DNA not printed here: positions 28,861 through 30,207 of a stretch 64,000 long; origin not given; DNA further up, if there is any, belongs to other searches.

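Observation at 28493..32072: Glucuronokinase-family GHMP kinase + NDP-sugar pyrophosphorylase + membrane CapD-like dehydratase + pgpA operon: candidate uronate/hexose salvage into envelope glycan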

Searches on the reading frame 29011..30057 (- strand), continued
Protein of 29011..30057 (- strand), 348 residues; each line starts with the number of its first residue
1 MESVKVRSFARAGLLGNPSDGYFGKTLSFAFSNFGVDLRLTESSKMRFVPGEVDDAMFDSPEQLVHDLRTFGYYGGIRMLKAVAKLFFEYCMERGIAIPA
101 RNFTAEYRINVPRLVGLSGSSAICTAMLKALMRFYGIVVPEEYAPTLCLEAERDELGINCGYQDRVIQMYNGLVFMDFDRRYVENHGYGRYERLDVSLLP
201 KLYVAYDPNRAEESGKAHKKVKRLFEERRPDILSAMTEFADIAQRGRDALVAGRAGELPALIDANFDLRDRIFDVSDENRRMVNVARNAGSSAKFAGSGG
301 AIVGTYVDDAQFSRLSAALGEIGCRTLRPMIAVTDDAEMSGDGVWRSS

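Call 55: search_protein_families(library=ncbifam, proteins=[L078:11887-12840:+, L080:459-1430:+, L080:1554-2495:+, L079:14414-15481:+, L063:4825-5847:+, L005:7537-8811:+, L005:6921-7532:+, L023:5884-6549:+, L010:8412-9245:+, L007:7247-9295:+], max_evalue=1e-10)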
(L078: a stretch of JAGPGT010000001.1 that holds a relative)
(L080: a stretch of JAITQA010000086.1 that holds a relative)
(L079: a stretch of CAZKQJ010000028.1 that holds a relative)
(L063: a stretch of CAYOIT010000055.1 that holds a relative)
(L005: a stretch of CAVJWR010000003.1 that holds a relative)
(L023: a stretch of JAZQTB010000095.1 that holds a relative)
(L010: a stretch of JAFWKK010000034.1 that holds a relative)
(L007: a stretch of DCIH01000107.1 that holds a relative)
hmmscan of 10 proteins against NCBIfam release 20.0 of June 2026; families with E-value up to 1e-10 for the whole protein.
L078:11887-12840:+ (317 aa): 24 families
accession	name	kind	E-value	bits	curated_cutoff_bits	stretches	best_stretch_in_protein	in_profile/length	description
TIGR01179.1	galE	equivalog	5.8e-55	186.4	262.3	1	3-310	2-325/332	UDP-glucose 4-epimerase GalE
TIGR01181.1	dTDP_gluc_dehyt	equivalog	2.2e-54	184.7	365.1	1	3-314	2-315/321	dTDP-glucose 4,6-dehydratase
TIGR04180.1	EDH_00030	hypoth_equivalog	5.2e-50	170.2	475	1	4-297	2-296/297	NAD-dependent 4,6-dehydratase LegB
NF007956.0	PRK10675.1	subfamily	2.4e-39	135.4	394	1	1-184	1-183/338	UDP-glucose 4-epimerase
NF011728.1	PRK15181.1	equivalog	7.1e-39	133.8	760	1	3-311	18-338/348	Vi polysaccharide biosynthesis UDP-N-acetylglucosaminuronic acid C-4 epimerase TviC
TIGR02197.1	heptose_epim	equivalog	2.2e-32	112.5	274.6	1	4-311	2-314/316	ADP-glyceromanno-heptose 6-epimerase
NF007490.0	PRK10084.1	subfamily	4.4e-32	111.5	649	1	1-312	1-336/361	dTDP-glucose 4,6-dehydratase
NF007582.0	PRK10217.1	equivalog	2.1e-28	99.5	698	1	2-311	3-332/355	dTDP-glucose 4,6-dehydratase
TIGR03466.1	HpnA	hypoth_equivalog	2.4e-25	89.1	367.65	1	1-272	1-257/327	hopanoid-associated sugar epimerase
NF042422.1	oxyalk_red_OleD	equivalog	1.7e-24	86.8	580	1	1-273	1-262/329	2-alkyl-3-oxoalkanoate reductase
NF043036.1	ErythonDh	equivalog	4.5e-23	81.9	325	1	1-195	1-193/321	D-erythronate dehydrogenase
TIGR02622.1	CDP_4_6_dhtase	equivalog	1.5e-22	80.3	278.45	1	2-312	6-332/352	CDP-glucose 4,6-dehydratase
NF047922.1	GDPFucSynFcl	equivalog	9.8e-21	74.5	500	1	60-313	37-304/308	GDP-L-fucose synthase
TIGR01214.1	rmlD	equivalog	9.1e-18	64.3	224.05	1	3-270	2-235/285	dTDP-4-dehydrorhamnose reductase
NF042423.1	oxyalk_red_Shew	equivalog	3.6e-17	62.4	580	1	2-270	10-266/331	2-alkyl-3-oxoalkanoate reductase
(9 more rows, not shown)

L080:459-1430:+ (323 aa): 2 families
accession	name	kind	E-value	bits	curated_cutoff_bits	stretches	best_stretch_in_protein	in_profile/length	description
TIGR01179.1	galE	equivalog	5.6e-12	45.1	262.3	0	12-150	2-157/332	UDP-glucose 4-epimerase GalE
TIGR02197.1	heptose_epim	equivalog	2e-11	43.6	274.6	0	12-150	1-150/316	ADP-glyceromanno-heptose 6-epimerase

L080:1554-2495:+ (313 aa): 16 families
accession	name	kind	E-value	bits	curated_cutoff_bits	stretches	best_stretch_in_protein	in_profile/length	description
TIGR01181.1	dTDP_gluc_dehyt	equivalog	1.6e-37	129.3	365.1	1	5-309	1-312/321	dTDP-glucose 4,6-dehydratase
TIGR04180.1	EDH_00030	hypoth_equivalog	1.2e-31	109.9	475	1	6-265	1-262/297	NAD-dependent 4,6-dehydratase LegB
NF008872.0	PRK11908.1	equivalog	7e-27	94.4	294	1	4-310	2-337/349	bifunctional UDP-4-keto-pentose/UDP-xylose synthase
NF005998.1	PRK08125.1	equivalog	8.3e-27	93.8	777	1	3-308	315-649/649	bifunctional UDP-4-amino-4-deoxy-L-arabinose formyltransferase/UDP-glucuronic acid oxidase ArnA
TIGR01179.1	galE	equivalog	8.3e-26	90.6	262.3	1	5-307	1-324/332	UDP-glucose 4-epimerase GalE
NF011728.1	PRK15181.1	equivalog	5.2e-24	84.9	760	1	3-308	15-337/348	Vi polysaccharide biosynthesis UDP-N-acetylglucosaminuronic acid C-4 epimerase TviC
NF007582.0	PRK10217.1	equivalog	1.9e-22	79.8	698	1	107-260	124-271/355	dTDP-glucose 4,6-dehydratase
TIGR02197.1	heptose_epim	equivalog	1e-21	77.4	274.6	1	6-308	1-313/316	ADP-glyceromanno-heptose 6-epimerase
NF007490.0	PRK10084.1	subfamily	1.1e-21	77.3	649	1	111-308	127-334/361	dTDP-glucose 4,6-dehydratase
NF047922.1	GDPFucSynFcl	equivalog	5.5e-18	65.5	500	1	3-308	2-301/308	GDP-L-fucose synthase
NF007956.0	PRK10675.1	subfamily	1.8e-14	53.7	394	1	5-307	2-328/338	UDP-glucose 4-epimerase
NF047837.1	UDPAcbARedWbcJ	equivalog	8.6e-13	47.9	500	0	145-266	102-222/372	UDP-2-acetamido-2,6-beta-L-arabino-hexul-4-ose reductase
NF041015.1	UDPsulfquin_syn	equivalog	1.3e-12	47.4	575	0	186-232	236-282/384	UDP-sulfoquinovose synthase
TIGR02622.1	CDP_4_6_dhtase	equivalog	1.4e-11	44.1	278.45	0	3-310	4-332/352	CDP-glucose 4,6-dehydratase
TIGR01777.1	yfcH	hypoth_equivalog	2.6e-11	43.7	207.35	0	205-260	188-242/292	TIGR01777 family oxidoreductase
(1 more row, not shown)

L079:14414-15481:+ (355 aa): 16 families
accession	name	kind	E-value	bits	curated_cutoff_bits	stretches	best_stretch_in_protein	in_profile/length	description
TIGR01181.1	dTDP_gluc_dehyt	equivalog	1.2e-144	481.3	365.1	1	7-338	2-320/321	dTDP-glucose 4,6-dehydratase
NF007490.0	PRK10084.1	subfamily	6.9e-135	449.7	649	1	7-354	3-359/361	dTDP-glucose 4,6-dehydratase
NF007582.0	PRK10217.1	equivalog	4.5e-129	430.6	698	1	5-345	2-347/355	dTDP-glucose 4,6-dehydratase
TIGR04180.1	EDH_00030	hypoth_equivalog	9.5e-40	136.5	475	1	7-314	1-294/297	NAD-dependent 4,6-dehydratase LegB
TIGR01179.1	galE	equivalog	2.3e-35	122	262.3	1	7-333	2-329/332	UDP-glucose 4-epimerase GalE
TIGR02622.1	CDP_4_6_dhtase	equivalog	2.4e-29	102.6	278.45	1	5-337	5-338/352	CDP-glucose 4,6-dehydratase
NF007956.0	PRK10675.1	subfamily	3.7e-24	85.5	394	1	7-334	3-334/338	UDP-glucose 4-epimerase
TIGR01472.1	gmd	equivalog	9e-23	81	415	1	53-327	49-336/342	GDP-mannose 4,6-dehydratase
NF011728.1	PRK15181.1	equivalog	9.3e-20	70.9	760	1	5-331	16-339/348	Vi polysaccharide biosynthesis UDP-N-acetylglucosaminuronic acid C-4 epimerase TviC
TIGR03466.1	HpnA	hypoth_equivalog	2.3e-17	62.9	367.65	1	6-281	2-252/327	hopanoid-associated sugar epimerase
TIGR02197.1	heptose_epim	equivalog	1.6e-16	60.4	274.6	1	7-331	1-315/316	ADP-glyceromanno-heptose 6-epimerase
NF047922.1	GDPFucSynFcl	equivalog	7.1e-15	55.2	500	1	66-333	38-305/308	GDP-L-fucose synthase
TIGR03589.1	PseB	equivalog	4.1e-13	49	407.75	1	3-248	3-222/324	UDP-N-acetylglucosamine 4,6-dehydratase (inverting)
NF043036.1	ErythonDh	equivalog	7.2e-12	45.1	325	1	7-176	3-164/321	D-erythronate dehydrogenase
NF042422.1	oxyalk_red_OleD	equivalog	1e-11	44.8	580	0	7-273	3-252/329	2-alkyl-3-oxoalkanoate reductase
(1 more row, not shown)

L063:4825-5847:+ (340 aa): 18 families
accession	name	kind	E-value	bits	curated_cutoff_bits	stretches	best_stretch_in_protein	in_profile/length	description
TIGR01181.1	dTDP_gluc_dehyt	equivalog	7.3e-143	475.4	365.1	1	2-321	1-321/321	dTDP-glucose 4,6-dehydratase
NF007490.0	PRK10084.1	subfamily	9.7e-109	363.7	649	1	1-334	1-357/361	dTDP-glucose 4,6-dehydratase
NF007582.0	PRK10217.1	equivalog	3.3e-104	348.8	698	1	2-327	3-347/355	dTDP-glucose 4,6-dehydratase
TIGR01179.1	galE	equivalog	4.1e-41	140.9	262.3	1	2-315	1-329/332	UDP-glucose 4-epimerase GalE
TIGR04180.1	EDH_00030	hypoth_equivalog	2.4e-39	135.2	475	1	3-298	1-296/297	NAD-dependent 4,6-dehydratase LegB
NF007956.0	PRK10675.1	subfamily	3.4e-27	95.5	394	1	1-315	1-333/338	UDP-glucose 4-epimerase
TIGR02622.1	CDP_4_6_dhtase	equivalog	6.4e-27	94.6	278.45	1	2-315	6-334/352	CDP-glucose 4,6-dehydratase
TIGR02197.1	heptose_epim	equivalog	6.3e-21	74.9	274.6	1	3-312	1-314/316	ADP-glyceromanno-heptose 6-epimerase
TIGR03466.1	HpnA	hypoth_equivalog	9.5e-21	74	367.65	1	1-264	1-249/327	hopanoid-associated sugar epimerase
NF011728.1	PRK15181.1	equivalog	4.1e-19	68.8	760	1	2-315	17-341/348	Vi polysaccharide biosynthesis UDP-N-acetylglucosaminuronic acid C-4 epimerase TviC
TIGR01472.1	gmd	equivalog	1.5e-15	57.3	415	1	4-224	4-232/342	GDP-mannose 4,6-dehydratase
NF052578.1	StrlDmthSdmBMthl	equivalog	2.7e-15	57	600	1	1-248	1-233/328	sterol demethylase protein SdmB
NF043036.1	ErythonDh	equivalog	2.3e-14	53.3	325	1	1-163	1-161/321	D-erythronate dehydrogenase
NF047922.1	GDPFucSynFcl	equivalog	4.4e-14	52.6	500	1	59-316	38-306/308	GDP-L-fucose synthase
NF042422.1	oxyalk_red_OleD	equivalog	5.6e-14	52.2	580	1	1-264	1-253/329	2-alkyl-3-oxoalkanoate reductase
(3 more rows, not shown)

L005:7537-8811:+ (424 aa): 3 families
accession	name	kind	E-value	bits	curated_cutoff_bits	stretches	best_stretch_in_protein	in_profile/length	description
NF003745.1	PRK05342.1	equivalog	1e-170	568.1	359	1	7-422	4-402/418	ATP-dependent Clp protease ATP-binding subunit ClpX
TIGR00382.1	clpX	equivalog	2.8e-165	550.3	370.75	1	3-422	3-408/414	ATP-dependent protease ATP-binding subunit ClpX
TIGR00390.1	hslU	equivalog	4.4e-64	217.1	362.45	3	316-423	316-427/441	ATP-dependent protease ATPase subunit HslU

L005:6921-7532:+ (203 aa): 10 families
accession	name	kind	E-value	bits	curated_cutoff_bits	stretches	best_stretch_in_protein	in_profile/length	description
NF001368.0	PRK00277.1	subfamily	2.4e-100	334.5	249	1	8-201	5-198/203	ATP-dependent Clp protease proteolytic subunit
TIGR00493.1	clpP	equivalog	5.4e-97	323.2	308.6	1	11-198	3-190/192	ATP-dependent Clp endopeptidase proteolytic subunit ClpP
NF009205.0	PRK12553.1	subfamily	4e-83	278.2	228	1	8-199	10-203/211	ATP-dependent Clp protease proteolytic subunit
NF011091.0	PRK14514.1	equivalog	4.5e-81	271.6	361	1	8-200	27-219/221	ATP-dependent Clp endopeptidase proteolytic subunit ClpP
NF009203.0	PRK12551.1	equivalog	8.6e-81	270.3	359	1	11-200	1-190/196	ATP-dependent Clp protease proteolytic subunit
NF011090.0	PRK14513.1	equivalog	7.2e-77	257.8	347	1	11-201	3-193/201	ATP-dependent Clp protease proteolytic subunit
NF009204.0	PRK12552.1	equivalog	9.2e-54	182.2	263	1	27-201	22-215/225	ATP-dependent Clp protease proteolytic subunit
NF011089.0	PRK14512.1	equivalog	1.2e-51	175.4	251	1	28-201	21-194/200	ATP-dependent Clp protease proteolytic subunit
NF045540.1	scaf_prot_MCP1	exception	6.5e-30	104.4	475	1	59-201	24-164/652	ClpP-like prohead protease/major capsid protein fusion protein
NF045542.1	Clp_rel_HeadMat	equivalog_domain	2.8e-27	95.7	120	1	60-197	29-165/165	head maturation protease, ClpP-related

L023:5884-6549:+ (221 aa): 6 families
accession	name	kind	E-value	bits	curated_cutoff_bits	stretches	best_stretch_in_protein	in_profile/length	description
TIGR01163.1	rpe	equivalog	3.2e-67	226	212.6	1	3-209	2-211/211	ribulose-phosphate 3-epimerase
NF004076.0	PRK05581.1-4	subfamily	1.6e-61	207.4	165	1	2-209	6-216/221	ribulose-phosphate 3-epimerase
NF007266.0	PRK09722.1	equivalog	6.8e-44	150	271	1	1-210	3-217/230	D-allulose 6-phosphate 3-epimerase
NF005944.0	PRK08005.1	equivalog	4.2e-28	98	376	1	3-206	3-205/210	ribulose-phosphate 3 epimerase family protein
NF005986.0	PRK08091.1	equivalog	6e-20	72.2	264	1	7-208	19-223/229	ribulose-phosphate 3-epimerase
NF010658.0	PRK14057.1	equivalog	1.7e-18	67.1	530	1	9-210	28-239/254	epimerase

L010:8412-9245:+ (277 aa): 3 families
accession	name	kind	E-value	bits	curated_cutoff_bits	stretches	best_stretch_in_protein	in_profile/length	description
TIGR00737.1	nifR3_yhdG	equivalog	4.5e-22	78.6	293.3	1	2-197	11-202/319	tRNA dihydrouridine synthase DusB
NF007838.0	PRK10550.1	equivalog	6.9e-15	54.8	395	1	56-199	61-207/312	tRNA dihydrouridine(16) synthase DusC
NF008774.0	PRK11815.1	equivalog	3e-11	42.9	269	1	63-166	72-177/337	tRNA dihydrouridine(20/20a) synthase DusA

L007:7247-9295:+ (682 aa): 116 families (the best 25 are shown)
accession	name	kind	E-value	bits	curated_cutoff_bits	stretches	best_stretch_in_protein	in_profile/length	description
NF001503.0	PRK00349.1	equivalog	5.3e-267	888.5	1147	1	77-682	325-938/943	excinuclease ABC subunit UvrA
TIGR00630.1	uvra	equivalog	7.7e-260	864.9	729.8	1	77-670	323-924/924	excinuclease ABC subunit UvrA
NF001885.0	PRK00635.1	equivalog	4.3e-147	491.6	3054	1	79-669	318-904/1809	excinuclease ABC subunit A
TIGR03608.1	L_ocin_972_ABC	subfamily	5.3e-35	120.8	254.85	2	550-649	111-206/206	putative bacteriocin export ABC transporter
NF040873.1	AztA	equivalog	5.9e-34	117.3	220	2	212-302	103-190/191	zinc ABC transporter ATP-binding protein AztA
TIGR02857.1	CydD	equivalog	4.7e-32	111.6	435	2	550-649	433-529/529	thiol reductant ABC exporter subunit CydD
TIGR04521.1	ECF_ATPase_2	equivalog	8.9e-32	110.3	330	1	212-304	127-219/279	energy-coupling factor transporter ATPase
TIGR02673.1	FtsE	equivalog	3.6e-28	98.7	264.85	0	213-297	122-203/214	cell division ATP-binding protein FtsE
NF010068.0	PRK13548.1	equivalog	1.4e-27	96.5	261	1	559-669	123-230/261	heme ABC transporter ATP-binding protein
TIGR04520.1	ECF_ATPase_1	equivalog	2.7e-26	92.6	315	0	212-306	120-212/269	energy-coupling factor transporter ATPase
TIGR03873.1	F420-0_ABC_ATP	hypoth_equivalog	4.2e-26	91.7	372.4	1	570-670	133-225/256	putative F420-0 ABC transporter ATP-binding protein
NF053840.1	MnTportMntADein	equivalog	1.3e-25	90.4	400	0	572-669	131-219/240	manganese ABC transporter ATP-binding protein MntA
TIGR01166.1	cbiO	subfamily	2e-25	89.4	211.8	1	213-293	112-189/190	cobalt ABC transporter, ATP-binding protein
NF007826.0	PRK10535.1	equivalog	3.5e-25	88.4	966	0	213-305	129-218/648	macrolide ABC transporter ATP-binding protein/permease MacB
NF008409.0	PRK11231.1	equivalog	5.5e-25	88.2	375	1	571-670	135-226/255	Fe(3+) dicitrate ABC transporter ATP-binding protein FecE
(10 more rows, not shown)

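Call 56: find_homologous_proteins(query=P0123, max_evalue=1e-20)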
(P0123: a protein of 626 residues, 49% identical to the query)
Query P0123 (626 aa): 837 proteins with E <= 1e-20 among 8000 candidates; the best 120 are listed.
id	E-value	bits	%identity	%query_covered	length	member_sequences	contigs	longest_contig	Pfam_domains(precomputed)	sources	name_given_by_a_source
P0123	0.0e+0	1404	100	100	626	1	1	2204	PF00483.30,PF00288.33,PF12804.14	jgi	jgi:glucuronokinase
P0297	9.5e-243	825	64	98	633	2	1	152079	PF00483.30,PF00288.33,PF08544.19,PF12804.14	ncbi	-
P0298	3.2e-225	767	60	98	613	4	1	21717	PF00483.30,PF00288.33,PF08544.19,PF12804.14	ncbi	-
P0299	1.2e-216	739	58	96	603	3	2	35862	PF00483.30,PF00288.33,PF12804.14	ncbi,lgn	-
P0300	2.2e-216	738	57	98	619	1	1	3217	PF00483.30,PF00288.33,PF08544.19,PF12804.14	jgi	jgi:glucuronokinase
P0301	1.2e-210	719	56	97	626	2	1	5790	PF00483.30,PF00288.33,PF12804.14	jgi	jgi:glucuronokinase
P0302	1.6e-166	574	58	75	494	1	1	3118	PF00483.30,PF00288.33,PF08544.19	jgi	jgi:glucuronokinase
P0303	4.0e-155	536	52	81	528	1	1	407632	PF00483.30,PF00288.33,PF08544.19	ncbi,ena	-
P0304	1.7e-110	389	58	53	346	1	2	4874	PF00288.33,PF08544.19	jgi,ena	jgi:glucuronokinase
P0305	8.8e-110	386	57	53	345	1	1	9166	PF00288.33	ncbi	-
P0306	1.5e-108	382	56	53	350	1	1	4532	PF00288.33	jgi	jgi:glucuronokinase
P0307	5.7e-107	377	56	52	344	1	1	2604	PF00288.33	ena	-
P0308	6.8e-107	377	58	53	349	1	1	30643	PF00288.33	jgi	jgi:glucuronokinase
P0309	2.9e-105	371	41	94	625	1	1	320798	PF00483.30,PF00288.33,PF12804.14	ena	-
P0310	2.9e-104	368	54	52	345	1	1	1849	PF00288.33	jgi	jgi:glucuronokinase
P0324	9.8e-101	356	52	35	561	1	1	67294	PF00483.30,PF00288.33,PF12804.14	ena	-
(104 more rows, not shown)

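Call 58: list_cluster_members(proteins=[P0297, P0298, P0299, P0303, P0309, P0324, P0300, P0301])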
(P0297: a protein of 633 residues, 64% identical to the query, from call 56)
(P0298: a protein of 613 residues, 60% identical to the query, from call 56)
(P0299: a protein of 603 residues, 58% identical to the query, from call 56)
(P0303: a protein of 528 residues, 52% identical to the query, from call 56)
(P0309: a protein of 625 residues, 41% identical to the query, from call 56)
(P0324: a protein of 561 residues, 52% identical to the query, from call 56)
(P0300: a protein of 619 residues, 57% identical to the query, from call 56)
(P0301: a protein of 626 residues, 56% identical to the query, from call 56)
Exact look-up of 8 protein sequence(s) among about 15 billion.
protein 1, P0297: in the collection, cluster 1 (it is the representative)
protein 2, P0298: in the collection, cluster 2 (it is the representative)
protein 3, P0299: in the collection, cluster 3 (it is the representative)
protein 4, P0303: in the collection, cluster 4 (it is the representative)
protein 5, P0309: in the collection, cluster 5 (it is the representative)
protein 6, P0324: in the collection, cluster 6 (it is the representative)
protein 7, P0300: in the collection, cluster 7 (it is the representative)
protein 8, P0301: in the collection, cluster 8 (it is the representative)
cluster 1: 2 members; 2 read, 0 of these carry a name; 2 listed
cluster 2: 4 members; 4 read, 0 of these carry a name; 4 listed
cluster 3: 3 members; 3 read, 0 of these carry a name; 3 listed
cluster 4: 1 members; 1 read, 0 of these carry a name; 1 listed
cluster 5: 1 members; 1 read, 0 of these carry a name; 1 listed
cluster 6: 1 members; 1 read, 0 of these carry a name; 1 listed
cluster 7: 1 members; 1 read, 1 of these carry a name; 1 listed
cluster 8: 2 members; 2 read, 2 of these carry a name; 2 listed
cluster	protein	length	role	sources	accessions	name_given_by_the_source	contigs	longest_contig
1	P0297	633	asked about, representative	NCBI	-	-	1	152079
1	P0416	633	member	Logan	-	-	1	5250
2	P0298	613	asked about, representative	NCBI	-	-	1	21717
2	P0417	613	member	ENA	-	-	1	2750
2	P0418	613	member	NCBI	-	-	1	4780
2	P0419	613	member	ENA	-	-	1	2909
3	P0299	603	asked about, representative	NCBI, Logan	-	-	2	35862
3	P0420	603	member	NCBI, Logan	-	-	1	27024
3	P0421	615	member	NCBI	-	-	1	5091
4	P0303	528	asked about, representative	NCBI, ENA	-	-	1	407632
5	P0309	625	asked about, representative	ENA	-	-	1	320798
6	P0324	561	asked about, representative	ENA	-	-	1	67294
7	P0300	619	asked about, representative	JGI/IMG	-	glucuronokinase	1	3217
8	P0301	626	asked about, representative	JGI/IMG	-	glucuronokinase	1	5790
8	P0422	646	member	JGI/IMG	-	glucuronokinase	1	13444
